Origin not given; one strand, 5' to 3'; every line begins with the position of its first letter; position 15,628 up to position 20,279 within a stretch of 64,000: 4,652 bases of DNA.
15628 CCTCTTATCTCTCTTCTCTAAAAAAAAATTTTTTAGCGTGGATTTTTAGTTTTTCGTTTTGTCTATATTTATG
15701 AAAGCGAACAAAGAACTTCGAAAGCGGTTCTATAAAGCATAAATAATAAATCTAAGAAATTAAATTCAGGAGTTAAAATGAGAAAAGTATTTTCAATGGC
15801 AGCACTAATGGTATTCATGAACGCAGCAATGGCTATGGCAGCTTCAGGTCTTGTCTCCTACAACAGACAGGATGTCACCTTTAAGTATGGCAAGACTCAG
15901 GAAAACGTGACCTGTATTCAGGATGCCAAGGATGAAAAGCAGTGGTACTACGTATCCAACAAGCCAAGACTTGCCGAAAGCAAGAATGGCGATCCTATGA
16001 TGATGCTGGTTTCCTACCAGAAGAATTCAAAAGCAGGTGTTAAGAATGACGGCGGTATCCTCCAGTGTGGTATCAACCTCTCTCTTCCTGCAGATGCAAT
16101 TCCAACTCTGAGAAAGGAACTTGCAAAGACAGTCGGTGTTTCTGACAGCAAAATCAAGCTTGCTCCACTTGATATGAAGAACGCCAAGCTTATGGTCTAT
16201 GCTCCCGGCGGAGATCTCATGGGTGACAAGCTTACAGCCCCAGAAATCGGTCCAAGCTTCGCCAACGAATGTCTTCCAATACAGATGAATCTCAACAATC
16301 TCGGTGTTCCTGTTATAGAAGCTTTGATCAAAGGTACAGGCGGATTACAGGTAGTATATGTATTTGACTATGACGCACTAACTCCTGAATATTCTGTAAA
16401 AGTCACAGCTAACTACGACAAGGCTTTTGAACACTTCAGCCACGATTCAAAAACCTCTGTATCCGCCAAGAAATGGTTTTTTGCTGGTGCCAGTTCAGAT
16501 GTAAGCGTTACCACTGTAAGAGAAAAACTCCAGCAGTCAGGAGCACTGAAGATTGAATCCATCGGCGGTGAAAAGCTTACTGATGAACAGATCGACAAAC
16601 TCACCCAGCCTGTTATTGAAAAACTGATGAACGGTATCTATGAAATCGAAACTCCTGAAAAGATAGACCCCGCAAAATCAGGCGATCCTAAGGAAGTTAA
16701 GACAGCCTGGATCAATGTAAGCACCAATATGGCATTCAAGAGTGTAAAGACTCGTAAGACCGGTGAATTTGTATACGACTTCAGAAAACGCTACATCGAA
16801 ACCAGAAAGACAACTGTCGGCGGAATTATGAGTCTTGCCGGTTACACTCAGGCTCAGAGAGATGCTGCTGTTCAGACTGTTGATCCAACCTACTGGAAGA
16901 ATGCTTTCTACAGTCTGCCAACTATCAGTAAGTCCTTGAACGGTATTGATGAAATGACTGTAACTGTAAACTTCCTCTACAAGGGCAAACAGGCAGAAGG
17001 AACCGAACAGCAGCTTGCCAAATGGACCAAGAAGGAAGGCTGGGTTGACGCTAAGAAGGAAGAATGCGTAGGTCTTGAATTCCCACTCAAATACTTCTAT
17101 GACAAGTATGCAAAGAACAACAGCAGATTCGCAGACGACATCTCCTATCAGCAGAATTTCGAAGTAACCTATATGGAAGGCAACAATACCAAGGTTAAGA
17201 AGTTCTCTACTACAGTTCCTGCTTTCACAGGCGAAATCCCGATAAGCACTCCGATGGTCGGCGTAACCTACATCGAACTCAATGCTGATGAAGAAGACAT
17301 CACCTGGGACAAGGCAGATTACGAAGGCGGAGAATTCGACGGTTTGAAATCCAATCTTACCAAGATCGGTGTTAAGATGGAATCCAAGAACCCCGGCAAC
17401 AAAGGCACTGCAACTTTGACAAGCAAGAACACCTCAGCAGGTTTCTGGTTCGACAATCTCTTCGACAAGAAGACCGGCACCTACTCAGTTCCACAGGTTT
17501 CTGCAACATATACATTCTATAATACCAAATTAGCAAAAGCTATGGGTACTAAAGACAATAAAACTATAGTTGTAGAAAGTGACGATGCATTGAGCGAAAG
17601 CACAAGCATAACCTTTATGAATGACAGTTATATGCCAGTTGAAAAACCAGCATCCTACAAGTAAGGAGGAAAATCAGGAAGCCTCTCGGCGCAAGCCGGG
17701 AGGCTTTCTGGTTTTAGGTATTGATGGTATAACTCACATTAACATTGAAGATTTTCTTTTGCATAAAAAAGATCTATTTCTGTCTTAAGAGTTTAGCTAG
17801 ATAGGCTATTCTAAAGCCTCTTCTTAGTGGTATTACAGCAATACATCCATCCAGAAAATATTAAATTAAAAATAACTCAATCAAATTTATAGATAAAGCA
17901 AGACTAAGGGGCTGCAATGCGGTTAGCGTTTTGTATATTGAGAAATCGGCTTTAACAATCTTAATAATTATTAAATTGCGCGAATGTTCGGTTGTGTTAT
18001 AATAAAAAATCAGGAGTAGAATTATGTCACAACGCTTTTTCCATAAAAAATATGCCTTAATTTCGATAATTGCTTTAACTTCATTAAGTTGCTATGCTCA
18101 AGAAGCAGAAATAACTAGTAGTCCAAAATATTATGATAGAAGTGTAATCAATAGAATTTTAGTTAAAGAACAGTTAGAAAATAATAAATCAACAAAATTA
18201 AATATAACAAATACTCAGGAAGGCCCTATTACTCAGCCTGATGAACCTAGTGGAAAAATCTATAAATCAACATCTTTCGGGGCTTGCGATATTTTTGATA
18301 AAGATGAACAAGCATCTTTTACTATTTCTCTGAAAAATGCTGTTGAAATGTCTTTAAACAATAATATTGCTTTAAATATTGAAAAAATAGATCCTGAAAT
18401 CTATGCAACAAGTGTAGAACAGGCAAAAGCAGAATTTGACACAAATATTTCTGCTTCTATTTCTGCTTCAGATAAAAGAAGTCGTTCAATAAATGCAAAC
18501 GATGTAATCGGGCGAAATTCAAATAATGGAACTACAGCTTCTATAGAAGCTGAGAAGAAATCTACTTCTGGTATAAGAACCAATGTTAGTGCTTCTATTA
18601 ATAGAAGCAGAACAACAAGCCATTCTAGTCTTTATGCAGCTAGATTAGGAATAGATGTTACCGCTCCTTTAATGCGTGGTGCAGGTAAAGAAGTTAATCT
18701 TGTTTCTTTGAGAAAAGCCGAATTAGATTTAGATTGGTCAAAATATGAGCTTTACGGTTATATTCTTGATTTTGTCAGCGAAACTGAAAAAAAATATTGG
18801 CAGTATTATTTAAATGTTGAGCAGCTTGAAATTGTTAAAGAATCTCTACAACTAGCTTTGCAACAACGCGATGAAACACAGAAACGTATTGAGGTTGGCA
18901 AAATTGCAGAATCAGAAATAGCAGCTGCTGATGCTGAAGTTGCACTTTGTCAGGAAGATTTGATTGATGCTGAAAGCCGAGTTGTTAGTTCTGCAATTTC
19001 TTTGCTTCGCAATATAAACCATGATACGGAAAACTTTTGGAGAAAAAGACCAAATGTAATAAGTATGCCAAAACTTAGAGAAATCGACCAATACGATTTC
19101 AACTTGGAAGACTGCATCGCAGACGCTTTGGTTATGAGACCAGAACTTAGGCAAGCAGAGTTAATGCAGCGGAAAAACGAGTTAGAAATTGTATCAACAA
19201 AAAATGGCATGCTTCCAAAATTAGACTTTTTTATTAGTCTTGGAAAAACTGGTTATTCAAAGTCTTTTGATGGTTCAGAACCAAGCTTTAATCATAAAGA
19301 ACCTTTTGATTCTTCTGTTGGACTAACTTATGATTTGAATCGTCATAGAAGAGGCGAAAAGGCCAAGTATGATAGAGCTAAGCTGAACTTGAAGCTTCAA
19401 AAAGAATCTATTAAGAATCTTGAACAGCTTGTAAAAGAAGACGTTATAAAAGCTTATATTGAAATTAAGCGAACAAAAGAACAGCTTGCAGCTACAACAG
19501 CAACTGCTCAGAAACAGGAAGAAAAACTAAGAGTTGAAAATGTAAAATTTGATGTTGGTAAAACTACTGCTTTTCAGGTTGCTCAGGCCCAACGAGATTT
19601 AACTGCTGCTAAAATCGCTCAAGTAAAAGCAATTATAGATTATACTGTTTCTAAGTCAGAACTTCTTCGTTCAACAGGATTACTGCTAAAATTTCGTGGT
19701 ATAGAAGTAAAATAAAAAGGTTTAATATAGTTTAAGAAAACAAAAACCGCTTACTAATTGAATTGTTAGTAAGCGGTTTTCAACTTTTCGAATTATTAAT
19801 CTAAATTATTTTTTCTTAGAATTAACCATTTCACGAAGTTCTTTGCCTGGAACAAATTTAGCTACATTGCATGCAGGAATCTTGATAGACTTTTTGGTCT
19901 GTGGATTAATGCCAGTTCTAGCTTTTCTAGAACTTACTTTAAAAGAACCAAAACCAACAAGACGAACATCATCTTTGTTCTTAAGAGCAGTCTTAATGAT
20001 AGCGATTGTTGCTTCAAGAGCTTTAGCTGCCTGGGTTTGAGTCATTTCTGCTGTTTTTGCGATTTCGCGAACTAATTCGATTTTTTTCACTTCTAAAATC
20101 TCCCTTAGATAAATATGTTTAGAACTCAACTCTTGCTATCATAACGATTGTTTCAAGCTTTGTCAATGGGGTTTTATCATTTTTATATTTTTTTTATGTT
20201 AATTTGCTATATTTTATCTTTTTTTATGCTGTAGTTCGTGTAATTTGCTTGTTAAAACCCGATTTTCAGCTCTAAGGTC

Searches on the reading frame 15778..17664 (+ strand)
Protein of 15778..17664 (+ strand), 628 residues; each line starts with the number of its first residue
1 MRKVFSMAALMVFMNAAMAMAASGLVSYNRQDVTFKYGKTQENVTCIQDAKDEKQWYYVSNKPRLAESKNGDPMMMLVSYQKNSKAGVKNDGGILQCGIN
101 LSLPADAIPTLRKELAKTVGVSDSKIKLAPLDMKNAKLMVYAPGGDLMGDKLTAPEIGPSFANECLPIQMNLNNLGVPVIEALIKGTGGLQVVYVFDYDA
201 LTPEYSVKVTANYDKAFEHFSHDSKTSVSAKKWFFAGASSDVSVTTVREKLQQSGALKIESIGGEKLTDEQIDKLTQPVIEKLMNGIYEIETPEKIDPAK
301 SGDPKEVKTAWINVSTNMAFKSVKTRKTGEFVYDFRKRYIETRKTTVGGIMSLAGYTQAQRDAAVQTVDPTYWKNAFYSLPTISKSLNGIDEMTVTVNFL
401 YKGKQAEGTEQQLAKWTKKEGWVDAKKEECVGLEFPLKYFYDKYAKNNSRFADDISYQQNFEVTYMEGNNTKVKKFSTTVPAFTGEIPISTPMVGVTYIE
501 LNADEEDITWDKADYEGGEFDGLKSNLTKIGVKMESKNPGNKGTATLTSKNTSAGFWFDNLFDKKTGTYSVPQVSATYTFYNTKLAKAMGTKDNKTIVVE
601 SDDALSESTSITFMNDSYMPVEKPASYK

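Call 9: search_protein_families(library=pfam, proteins=[window:15778-17664:+], max_evalue=0.01)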
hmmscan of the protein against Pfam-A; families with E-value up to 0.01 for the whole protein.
window:15778-17664:+ (628 aa): 0 families

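Call 18: find_homologous_proteins(query=window:15778-17661:+, max_evalue=0.001)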
Query window:15778-17661:+ (628 aa): 22 proteins with E <= 0.001 among 8000 candidates.
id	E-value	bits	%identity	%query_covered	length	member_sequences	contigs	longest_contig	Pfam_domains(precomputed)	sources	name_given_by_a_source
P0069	0.0e+0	1337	93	100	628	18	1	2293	-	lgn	-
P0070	0.0e+0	1266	88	100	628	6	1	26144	-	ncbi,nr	ncbi:MAG: hypothetical protein II961_09830 [Candidatus Riflebacteria bacterium]|nr:hypothetical prot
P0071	0.0e+0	1228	85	100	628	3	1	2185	-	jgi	-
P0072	0.0e+0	1184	81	100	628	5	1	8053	-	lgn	-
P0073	0.0e+0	1154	80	100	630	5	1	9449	-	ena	-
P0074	0.0e+0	1127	78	100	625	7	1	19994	-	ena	-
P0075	0.0e+0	1012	71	100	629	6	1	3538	-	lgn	-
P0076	1.0e-295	1000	69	100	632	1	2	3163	-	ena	-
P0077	1.8e-288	976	67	100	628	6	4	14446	-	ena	-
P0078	1.2e-286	970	67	100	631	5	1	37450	-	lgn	-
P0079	1.2e-284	963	65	100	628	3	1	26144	-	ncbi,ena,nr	ncbi:MAG: hypothetical protein II961_09825 [Candidatus Riflebacteria bacterium]|nr:hypothetical prot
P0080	5.6e-278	941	65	100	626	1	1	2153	-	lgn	-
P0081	4.0e-268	909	64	98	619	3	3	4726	-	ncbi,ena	-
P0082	2.0e-260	883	61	100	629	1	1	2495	-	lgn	-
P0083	7.8e-236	802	56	100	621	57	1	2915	-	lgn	-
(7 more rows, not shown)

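Call 29: predict_structure(alignment_id=A4)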
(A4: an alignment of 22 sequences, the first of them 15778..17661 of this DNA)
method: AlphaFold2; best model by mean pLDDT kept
length: 628 residues; sequences in the alignment: 22
mean_pLDDT: 78.3   pTM: 0.73
mean pLDDT of the five models: 78.3, 78.1, 76.6, 75.4, 70.5
residues with pLDDT >= 90: 77; 70-90: 430; 50-70: 88; < 50: 33
segments of 3 or more residues with pLDDT < 50: 1-23, 155-160, 606-608
pLDDT, mean of each block of 10 residues (from residue 1): 41 34 68 81 86 87 79 82 71 81 84 91 87 78 85 52 67 83 84 82 86 92 83 71 85 91 75 89 86 74 52 64 85 84 79 87 78 76 70 92 89 88 83 83 80 88 82 88 74 74 74 79 86 84 85 82 75 80 86 80 52 67 67
secondary structure, 60 per line:
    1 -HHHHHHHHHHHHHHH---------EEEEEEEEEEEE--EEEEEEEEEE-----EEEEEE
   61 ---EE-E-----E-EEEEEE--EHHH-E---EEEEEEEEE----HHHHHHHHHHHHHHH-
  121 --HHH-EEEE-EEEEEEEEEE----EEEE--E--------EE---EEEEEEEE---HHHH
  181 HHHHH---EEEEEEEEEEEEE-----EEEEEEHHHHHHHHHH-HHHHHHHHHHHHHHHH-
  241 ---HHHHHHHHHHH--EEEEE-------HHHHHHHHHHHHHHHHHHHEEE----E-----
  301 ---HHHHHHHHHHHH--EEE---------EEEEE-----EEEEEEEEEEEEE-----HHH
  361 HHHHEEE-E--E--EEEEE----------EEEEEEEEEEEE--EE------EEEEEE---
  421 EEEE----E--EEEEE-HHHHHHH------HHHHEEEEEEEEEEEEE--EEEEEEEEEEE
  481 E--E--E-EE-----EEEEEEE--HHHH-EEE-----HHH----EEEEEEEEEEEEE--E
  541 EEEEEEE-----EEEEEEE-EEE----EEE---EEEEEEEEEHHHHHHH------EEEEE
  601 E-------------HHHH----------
elements in order: H2-16 E26-37 E40-49 E55-60 E75-80 E92-100 H105-119 E127-130 E132-141 E146-149 E166-173 H177-185 E189-201 E207-212 H213-222 H224-239 H244-254 E257-261 H269-287 E288-290 H304-315 E318-320 E330-334 E340-352 H358-364 E365-367 E375-379 E390-401 E412-417 E421-424 E432-436 H438-444 H451-454 E455-467 E470-481 E496-502 H505-508 E510-512 E525-537 E540-547 E553-559 E561-563 E568-570 E574-582 H583-589 E596-601 H615-618
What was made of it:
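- On Donor-strand or beta-strand complementing peptides (chaperone-usher type logic): In the p628 model the homologous segment is strand E26-37 (call 29).
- It is modelled as the first beta-hairpin, E26-37 and E40-49, in a model with mean pLDDT 78 (call 29).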

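Call 31: fold_search(model_id=the predicted structure, library=pdb)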
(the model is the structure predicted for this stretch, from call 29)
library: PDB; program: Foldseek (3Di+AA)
matches with E <= 10: 835; with E <= 0.001: 8
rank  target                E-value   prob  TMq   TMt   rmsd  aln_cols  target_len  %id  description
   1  7q62_B                2.4e-04  0.23  0.09  0.07  32.5       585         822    8  Structure of TEV cleaved A2ML1 dimer (A2ML1-TT dimer) (released 2022-04-20)
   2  8ayh_B                2.6e-04  0.11  0.08  0.06  35.3       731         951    6  Structure of Complement C5 in Complex with small molecule inhibitor and CVF (released 2022-12-21)
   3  7q5z                  2.9e-04  0.15  0.08  0.05  33.3       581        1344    8  Cryo-EM structure of native human A2ML1 (released 2022-04-20)
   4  9fx3_A                3.4e-04  0.23  0.10  0.06  32.1       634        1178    7  Structure of active human CD109 (released 2025-03-19)
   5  8coe_C                8.1e-04  0.20  0.10  0.10  31.2       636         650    6  complement C5 in complex with the LCP0195 nanobody (released 2024-01-03)
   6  7q60                  9.0e-04  0.15  0.08  0.05  31.9       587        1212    7  Structure of TEV cleaved A2ML1 (A2ML1-TE) (released 2022-04-20)
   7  3pvm_B                9.0e-04  0.08  0.08  0.05  36.0       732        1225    8  Structure of Complement C5 in Complex with CVF (released 2011-01-19)
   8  9u62_E                9.5e-04  0.12  0.10  0.05  35.0       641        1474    7  AP pathways C3 convertase C3bBbP and C3 complex (released 2026-01-14)
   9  8cml_E                1.5e-03  0.15  0.10  0.09  29.3       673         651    6  Cryo-EM structure of complement C5 in complex with nanobodies UNbC5-1 and UNbC5-2 (released 2023-09-27)
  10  5hcc_B                1.6e-03  0.18  0.10  0.10  31.4       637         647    7  Ternary complex of human Complement C5 with Ornithodoros moubata OmCI and Dermacentor andersoni RaCI3. (released 2016-03-30)
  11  7ad6_B                1.7e-03  0.16  0.10  0.10  32.0       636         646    6  Crystal structure of human complement C5 in complex with the K92 bovine knob domain peptide. (released 2021-03-10)
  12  3kls_B                1.7e-03  0.10  0.08  0.04  28.0       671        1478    6  Structure of complement C5 in complex with SSL7 (released 2009-11-24)
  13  8oq3_A                2.7e-03  0.08  0.09  0.05  36.7       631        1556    8  Structure of methylamine treated human complement C3 (released 2024-02-21)
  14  3kls_A                2.8e-03  0.08  0.09  0.04  36.6       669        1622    9  Structure of complement C5 in complex with SSL7 (released 2009-11-24)
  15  9u5z_E                3.7e-03  0.07  0.08  0.04  30.5       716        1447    6  C3 convertases zymogen C4b2 in activation state (released 2026-01-14)
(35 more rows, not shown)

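Call 35: find_encoding_contigs(protein=P0070, flank=10000, max_places=3)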
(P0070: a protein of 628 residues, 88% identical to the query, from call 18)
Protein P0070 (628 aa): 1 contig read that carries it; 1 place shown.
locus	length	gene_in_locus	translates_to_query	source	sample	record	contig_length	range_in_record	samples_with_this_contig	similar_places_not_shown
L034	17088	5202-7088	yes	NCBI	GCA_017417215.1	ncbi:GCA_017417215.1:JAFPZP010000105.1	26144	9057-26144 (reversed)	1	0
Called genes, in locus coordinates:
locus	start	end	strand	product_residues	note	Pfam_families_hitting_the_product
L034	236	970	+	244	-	PF00630:Filamin (weak), PF02369:Big_1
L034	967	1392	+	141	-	-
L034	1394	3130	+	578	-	PF00263:Secretin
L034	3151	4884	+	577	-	-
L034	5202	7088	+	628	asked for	-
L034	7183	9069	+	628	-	-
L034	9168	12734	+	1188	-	PF17170:DUF5128 (faint), PF01833:TIG (weak), PF08450:SGL (faint), PF01436:NHL (weak)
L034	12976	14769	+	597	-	-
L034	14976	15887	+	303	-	-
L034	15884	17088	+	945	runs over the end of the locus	-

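Call 36: find_encoding_contigs(protein=P0078, flank=10000, max_places=3)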
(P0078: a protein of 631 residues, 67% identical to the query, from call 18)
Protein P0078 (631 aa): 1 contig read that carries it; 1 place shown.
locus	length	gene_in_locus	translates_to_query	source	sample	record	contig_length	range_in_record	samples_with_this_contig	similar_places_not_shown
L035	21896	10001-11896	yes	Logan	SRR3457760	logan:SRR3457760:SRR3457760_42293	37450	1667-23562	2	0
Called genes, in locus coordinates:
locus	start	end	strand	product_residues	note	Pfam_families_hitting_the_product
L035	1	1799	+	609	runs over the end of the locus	PF10589:NADH_4Fe-4S, PF14691:Fer4_20, PF01262:AlaDh_PNT_C (faint), PF13738:Pyr_redox_3 (faint), PF00070:Pyr_redox (faint), PF01266:DAO (faint), PF07992:Pyr_redox_2, PF13450:NAD_binding_8, +1 more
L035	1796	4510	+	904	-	PF13510:Fer2_4, PF10588:NADH-G_4Fe-4S_3, PF12838:Fer4_7 (faint), PF22117:Fer4_Nqo3 (weak), PF04879:Molybdop_Fe4S4, PF00384:Molybdopterin, PF01568:Molydop_binding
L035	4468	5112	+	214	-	PF12804:NTP_transf_3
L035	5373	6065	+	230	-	PF02369:Big_1, PF09134:Invasin_D3 (faint), PF02369:Big_1 (weak)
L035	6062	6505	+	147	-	-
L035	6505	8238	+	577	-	PF00263:Secretin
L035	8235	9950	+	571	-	-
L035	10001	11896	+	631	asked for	-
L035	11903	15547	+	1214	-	PF01833:TIG, PF08450:SGL (faint), PF24684:Vgb_lyase (faint), PF01436:NHL (weak), PF06739:SBBP (faint), PF17170:DUF5128 (faint)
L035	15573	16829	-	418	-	PF04413:Glycos_transf_N, PF00534:Glycos_transf_1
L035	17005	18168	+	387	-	PF01833:TIG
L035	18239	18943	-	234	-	-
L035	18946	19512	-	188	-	PF07963:N_methyl (faint)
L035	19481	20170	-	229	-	-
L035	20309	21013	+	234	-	PF00005:ABC_tran, PF13304:AAA_21 (faint)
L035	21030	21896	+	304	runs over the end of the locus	PF18075:FtsX_ECD, PF02687:FtsX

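Call 48: search_solved_structures(query=A4, max_evalue=1)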
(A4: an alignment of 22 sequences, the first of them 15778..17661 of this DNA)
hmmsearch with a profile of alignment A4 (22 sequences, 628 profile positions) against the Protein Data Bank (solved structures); distinct sequences matched with E-value up to 1: 0.

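Call 59: search_protein_families(library=ncbifam, proteins=[L034:236-970:+, L034:967-1392:+, L034:1394-3130:+, L034:3151-4884:+, window:15778-17661:+, L034:9168-12734:+, L034:12976-14769:+, L034:14976-15887:+], max_evalue=0.01)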
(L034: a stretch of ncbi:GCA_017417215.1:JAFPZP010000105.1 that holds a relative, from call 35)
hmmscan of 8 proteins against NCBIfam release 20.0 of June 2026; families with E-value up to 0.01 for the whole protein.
L034:236-970:+ (244 aa): 0 families

L034:967-1392:+ (141 aa): 0 families

L034:1394-3130:+ (578 aa): 10 families
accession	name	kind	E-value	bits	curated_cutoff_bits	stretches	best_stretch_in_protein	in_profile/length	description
TIGR02517.1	type_II_gspD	equivalog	1.4e-60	205.4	351.35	1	89-370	302-598/600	type II secretion system secretin GspD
TIGR02515.1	IV_pilus_PilQ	subfamily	2.5e-45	155.3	284.35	1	58-362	99-427/428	type IV pilus secretin PilQ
TIGR02519.1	pilus_MshL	equivalog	5.1e-34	117.6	250.2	1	126-362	34-290/290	pilus (MSHA type) biogenesis protein MshL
NF010083.0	PRK13568.1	equivalog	1.1e-30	106.7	554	1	56-363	121-418/419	DNA uptake porin HofQ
TIGR02516.1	type_III_yscC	equivalog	1.1e-29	103.3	238.45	1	86-363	197-462/463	type III secretion system outer membrane ring subunit SctC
NF011873.0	PRK15346.1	equivalog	4.6e-21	75.1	524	1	112-350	256-482/499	EscC/YscC/HrcC family type III secretion system outer membrane ring protein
NF007851.2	PRK10560.1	exception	8.1e-20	71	598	1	93-363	149-410/412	DNA uptake porin HofQ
NF042912.1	Amuc_1098_fam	equivalog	4.6e-16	58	750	1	295-362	729-796/805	Amuc_1098 family type IV pilus outer membrane protein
TIGR02520.1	pilus_B_mal_scr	equivalog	1.8e-09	36.7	287.65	1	86-359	237-511/513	PilN family type IVB pilus formation outer membrane protein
NF052598.1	teichoic_TarQ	equivalog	0.008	15.2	350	0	333-390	33-90/347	teichoic acid biosynthesis protein TarQ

L034:3151-4884:+ (577 aa): 0 families

window:15778-17661:+ (628 aa): 0 families

L034:9168-12734:+ (1188 aa): 5 families
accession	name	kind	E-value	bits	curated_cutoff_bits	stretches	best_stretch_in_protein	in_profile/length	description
NF035926.1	scyF_NHL_VPEP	equivalog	5.3e-54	183.8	350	4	921-1046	160-286/376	scytonemin biosynthesis PEP-CTERM protein ScyF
NF033206.1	ScyE_fam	subfamily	7.6e-08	32.3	80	0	823-850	141-168/333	ScyD/ScyE family protein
TIGR03866.1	PQQ_ABC_repeats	subfamily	0.00012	21.3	287.3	0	672-780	12-115/310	PQQ-dependent catabolism-associated beta-propeller protein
NF052280.1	7_blade_YncE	equivalog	0.0017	17.3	400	0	878-931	183-235/338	7-bladed beta-propeller protein YncE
NF053768.1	CIS12_fam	equivalog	0.0061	15.3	860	0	825-983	49-191/715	CIS12 family contractile injection system protein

L034:12976-14769:+ (597 aa): 0 families

L034:14976-15887:+ (303 aa): 0 families

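Call 70: search_protein_families(library=padloc, proteins=[window:15778-17661:+], max_evalue=0.001)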
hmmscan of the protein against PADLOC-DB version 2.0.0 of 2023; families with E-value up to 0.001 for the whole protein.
window:15778-17661:+ (628 aa): 0 families

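Call 72: fold_search(model_id=the predicted structure, library=viral)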
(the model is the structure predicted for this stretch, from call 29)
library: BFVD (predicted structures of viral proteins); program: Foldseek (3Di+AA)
matches with E <= 10: 456; with E <= 0.001: 5
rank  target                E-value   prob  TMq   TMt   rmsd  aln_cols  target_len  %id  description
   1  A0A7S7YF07            1.2e-06  1.00  0.20  0.27  11.7       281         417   12  Uncharacterized protein [Medusavirus stheno T3]
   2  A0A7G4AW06            1.0e-04  0.25  0.09  0.05  35.1       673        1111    8  Minor tail protein [Streptomyces phage Coruscant]
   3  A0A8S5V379            4.6e-04  0.33  0.07  0.11  25.1       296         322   12  Uncharacterized protein [Siphoviridae sp. ctt0c4]
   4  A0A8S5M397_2          9.3e-04  0.20  0.10  0.07  35.1       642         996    7  FdeC-like protein [Siphoviridae sp. ctqpo8]
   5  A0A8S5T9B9            9.3e-04  0.14  0.08  0.09  45.5       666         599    7  Tail fiber protein [virus sp. ctllZ17]
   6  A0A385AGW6            1.7e-03  0.12  0.10  0.06  33.4       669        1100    9  Tail protein [Methanobacterium virus Drs3]
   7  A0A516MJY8            2.0e-03  0.11  0.09  0.05  29.2       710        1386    8  (no name in the UniProt tables at hand)
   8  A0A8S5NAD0            2.8e-03  0.18  0.08  0.08  25.0       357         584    8  Uncharacterized protein (Fragment) [Siphoviridae sp. ctjd446]
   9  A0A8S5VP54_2          3.6e-03  0.06  0.08  0.04  29.6       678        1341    9  (no name in the UniProt tables at hand)
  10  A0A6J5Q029            5.9e-03  0.07  0.08  0.06  32.2       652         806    8  Uncharacterized protein [uncultured Caudovirales phage]
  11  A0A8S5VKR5            6.2e-03  0.07  0.07  0.07  46.2       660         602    7  (no name in the UniProt tables at hand)
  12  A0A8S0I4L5            1.7e-02  0.04  0.07  0.06  34.3       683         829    8  (no name in the UniProt tables at hand)
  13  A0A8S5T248            1.8e-02  0.08  0.10  0.10  50.8       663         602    9  Uncharacterized protein [Siphoviridae sp. cteEJ17]
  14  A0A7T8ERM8            2.0e-02  0.06  0.07  0.11  17.4       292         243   10  (no name in the UniProt tables at hand)
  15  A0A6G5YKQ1            2.9e-02  0.02  0.07  0.06  57.9       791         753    7  (no name in the UniProt tables at hand)
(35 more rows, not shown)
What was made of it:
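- Tried and rejected: The fold class is unresolved (calls 31, 48, 72).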

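Call 77: find_encoding_contigs(protein=P0074, flank=9000, max_places=2)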
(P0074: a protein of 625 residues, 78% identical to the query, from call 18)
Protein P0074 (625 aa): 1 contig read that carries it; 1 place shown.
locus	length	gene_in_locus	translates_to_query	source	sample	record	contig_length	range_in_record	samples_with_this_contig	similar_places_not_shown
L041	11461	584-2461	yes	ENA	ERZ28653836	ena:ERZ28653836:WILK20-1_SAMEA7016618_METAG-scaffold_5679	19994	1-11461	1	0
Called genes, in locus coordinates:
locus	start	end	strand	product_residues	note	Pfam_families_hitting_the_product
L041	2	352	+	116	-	?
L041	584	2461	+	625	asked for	-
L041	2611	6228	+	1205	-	PF01833:TIG, PF01436:NHL (faint), PF08450:SGL (faint), PF25021:TEN_NHL (faint), PF17170:DUF5128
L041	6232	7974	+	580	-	-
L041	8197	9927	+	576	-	PF13488:Gly-zipper_Omp (weak)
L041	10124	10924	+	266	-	-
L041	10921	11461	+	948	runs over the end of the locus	-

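Call 78: find_encoding_contigs(protein=P0077, flank=9000, max_places=2)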
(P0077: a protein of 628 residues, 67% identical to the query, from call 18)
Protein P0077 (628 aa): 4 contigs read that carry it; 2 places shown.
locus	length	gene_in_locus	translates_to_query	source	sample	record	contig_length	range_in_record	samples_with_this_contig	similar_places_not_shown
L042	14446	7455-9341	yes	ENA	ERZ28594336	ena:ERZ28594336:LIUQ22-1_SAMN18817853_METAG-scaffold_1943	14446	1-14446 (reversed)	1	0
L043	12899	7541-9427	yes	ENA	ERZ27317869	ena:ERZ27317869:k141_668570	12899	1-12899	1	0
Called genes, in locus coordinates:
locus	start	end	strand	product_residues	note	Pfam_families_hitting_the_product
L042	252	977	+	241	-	PF00630:Filamin (weak), PF02369:Big_1, PF13620:CarboxypepD_reg (faint), PF02369:Big_1 (weak)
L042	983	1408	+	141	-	-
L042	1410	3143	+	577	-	PF00263:Secretin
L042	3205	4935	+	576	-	-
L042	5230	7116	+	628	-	-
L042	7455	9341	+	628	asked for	-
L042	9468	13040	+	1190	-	PF01833:TIG (faint), PF08450:SGL (faint), PF01436:NHL (weak), PF17170:DUF5128 (weak)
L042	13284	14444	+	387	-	?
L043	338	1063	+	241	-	PF00630:Filamin (weak), PF02369:Big_1, PF13620:CarboxypepD_reg (faint), PF02369:Big_1 (weak)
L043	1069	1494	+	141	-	-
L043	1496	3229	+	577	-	PF00263:Secretin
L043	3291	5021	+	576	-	-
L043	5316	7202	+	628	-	-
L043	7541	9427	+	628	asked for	-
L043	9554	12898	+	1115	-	?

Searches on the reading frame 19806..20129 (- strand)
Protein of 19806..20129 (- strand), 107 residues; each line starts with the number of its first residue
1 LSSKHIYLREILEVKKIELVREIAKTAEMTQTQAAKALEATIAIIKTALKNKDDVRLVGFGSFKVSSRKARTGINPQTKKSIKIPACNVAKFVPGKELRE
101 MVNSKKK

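Call 84: search_protein_families(library=pfam, proteins=[window:19806-20129:-], max_evalue=0.0001)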
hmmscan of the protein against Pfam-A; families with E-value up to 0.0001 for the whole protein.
window:19806-20129:- (107 aa): 2 families
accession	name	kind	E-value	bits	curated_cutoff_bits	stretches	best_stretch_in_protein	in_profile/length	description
PF00216.26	Bac_DNA_binding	-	2.3e-29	101.9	22.4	1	15-103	2-90/90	Bacterial DNA-binding protein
PF18291.6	HU-HIG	-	1.9e-07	31.6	26.2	1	14-105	32-121/125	HU domain fused to wHTH, Ig, or Glycine-rich motif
